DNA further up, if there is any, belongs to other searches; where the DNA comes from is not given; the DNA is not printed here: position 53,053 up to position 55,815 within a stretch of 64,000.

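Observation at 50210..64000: Locus of at least 14 kb: tandem-Lrp regulator followed by three co-oriented giant surface proteins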

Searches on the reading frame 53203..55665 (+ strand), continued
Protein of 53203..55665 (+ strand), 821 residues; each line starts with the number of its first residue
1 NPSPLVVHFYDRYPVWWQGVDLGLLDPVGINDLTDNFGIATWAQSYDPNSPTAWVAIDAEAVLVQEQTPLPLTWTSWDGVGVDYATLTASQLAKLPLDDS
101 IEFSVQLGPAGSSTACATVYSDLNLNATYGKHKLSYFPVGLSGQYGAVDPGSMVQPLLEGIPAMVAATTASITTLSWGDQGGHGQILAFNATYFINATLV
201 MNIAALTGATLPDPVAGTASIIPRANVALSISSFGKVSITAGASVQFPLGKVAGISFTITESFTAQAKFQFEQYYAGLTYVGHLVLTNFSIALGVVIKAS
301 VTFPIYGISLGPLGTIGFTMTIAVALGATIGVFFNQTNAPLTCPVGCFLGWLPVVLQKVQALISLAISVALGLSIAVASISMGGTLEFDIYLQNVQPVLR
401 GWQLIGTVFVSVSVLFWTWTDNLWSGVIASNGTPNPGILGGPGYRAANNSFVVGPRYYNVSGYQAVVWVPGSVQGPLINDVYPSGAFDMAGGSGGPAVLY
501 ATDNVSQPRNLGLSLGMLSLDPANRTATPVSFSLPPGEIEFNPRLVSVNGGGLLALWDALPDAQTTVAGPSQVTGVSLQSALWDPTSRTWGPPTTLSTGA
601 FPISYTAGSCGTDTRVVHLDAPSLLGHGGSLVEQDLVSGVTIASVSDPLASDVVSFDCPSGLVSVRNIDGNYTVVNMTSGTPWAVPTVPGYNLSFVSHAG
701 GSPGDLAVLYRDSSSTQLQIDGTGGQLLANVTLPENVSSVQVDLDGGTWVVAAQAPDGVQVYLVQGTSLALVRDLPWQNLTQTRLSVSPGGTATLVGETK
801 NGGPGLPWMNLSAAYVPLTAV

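Call 71: find_encoding_contigs(protein=P0206, flank=8000, max_places=1)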
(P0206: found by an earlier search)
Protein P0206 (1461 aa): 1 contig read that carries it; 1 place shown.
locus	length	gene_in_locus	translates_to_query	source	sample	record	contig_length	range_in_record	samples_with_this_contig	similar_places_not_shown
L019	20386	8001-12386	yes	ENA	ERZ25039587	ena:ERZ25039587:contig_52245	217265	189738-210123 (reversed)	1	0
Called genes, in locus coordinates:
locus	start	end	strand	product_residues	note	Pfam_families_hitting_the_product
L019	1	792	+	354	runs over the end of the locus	PF01548:DEDD_Tnp_IS110, PF02371:Transposase_20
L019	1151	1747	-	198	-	-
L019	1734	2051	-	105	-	-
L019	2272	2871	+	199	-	-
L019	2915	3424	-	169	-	PF03061:4HBT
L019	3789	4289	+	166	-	PF00903:Glyoxalase, PF18029:Glyoxalase_6 (weak)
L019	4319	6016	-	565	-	PF13424:TPR_12 (faint), PF13428:TPR_14 (faint), PF21033:RMD1-3 (faint), PF00515:TPR_1 (faint), PF07719:TPR_2 (faint), PF13432:TPR_16, PF14559:TPR_19 (weak), PF00211:Guanylate_cyc, +4 more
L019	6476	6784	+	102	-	-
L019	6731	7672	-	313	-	PF12840:HTH_20 (faint), PF13404:HTH_AsnC-type, PF13730:HTH_36 (faint), PF08279:HTH_11 (faint), PF08281:Sigma70_r4_2 (faint), PF13412:HTH_24 (weak), PF13518:HTH_28 (faint)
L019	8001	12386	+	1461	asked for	PF13415:Beta-prop_FBX42, PF24681:Kelch_KLHDC2_KLHL20_DRC7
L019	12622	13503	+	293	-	-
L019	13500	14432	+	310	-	PF18911:PKD_4, PF00801:PKD, PF18911:PKD_4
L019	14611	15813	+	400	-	PF12773:DZR, PF13240:Zn_Ribbon_1 (weak), PF13248:Zn_ribbon_3 (weak), PF17032:Zn_ribbon_15 (faint), PF18912:DZR_2 (faint), PF24463:DUF7577 (faint)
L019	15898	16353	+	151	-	-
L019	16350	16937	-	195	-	PF00583:Acetyltransf_1, PF13508:Acetyltransf_7, PF13673:Acetyltransf_10 (weak), PF08445:FR47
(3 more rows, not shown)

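Call 72: find_encoding_contigs(protein=P0129, flank=8000, max_places=1)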
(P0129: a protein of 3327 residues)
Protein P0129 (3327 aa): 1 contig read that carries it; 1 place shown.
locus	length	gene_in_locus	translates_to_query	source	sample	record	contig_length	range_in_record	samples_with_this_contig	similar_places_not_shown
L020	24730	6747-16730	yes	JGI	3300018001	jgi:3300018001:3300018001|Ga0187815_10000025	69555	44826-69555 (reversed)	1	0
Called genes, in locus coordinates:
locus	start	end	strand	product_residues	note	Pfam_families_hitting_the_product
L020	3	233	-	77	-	?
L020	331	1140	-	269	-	PF02540:NAD_synthase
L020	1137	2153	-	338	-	PF04055:Radical_SAM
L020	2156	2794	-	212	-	PF01982:CTP-dep_RFKase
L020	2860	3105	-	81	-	PF01423:LSM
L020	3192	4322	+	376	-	PF00285:Citrate_synt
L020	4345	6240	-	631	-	PF00012:HSP70, PF06723:MreB_Mbl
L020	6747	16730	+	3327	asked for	PF05345:He_PIG (faint), PF10282:Lactonase (faint), PF22352:K319L-like_PKD (faint), PF19077:Big_13 (faint), PF20164:GspA_SrpA_N (faint)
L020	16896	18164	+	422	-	-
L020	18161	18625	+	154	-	PF01814:Hemerythrin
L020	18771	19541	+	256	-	PF04967:HTH_10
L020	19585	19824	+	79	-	PF09360:zf-CDGSH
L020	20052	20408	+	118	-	PF04343:DUF488, PF22751:DUF488-N3a, PF22752:DUF488-N3i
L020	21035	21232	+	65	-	-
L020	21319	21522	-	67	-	-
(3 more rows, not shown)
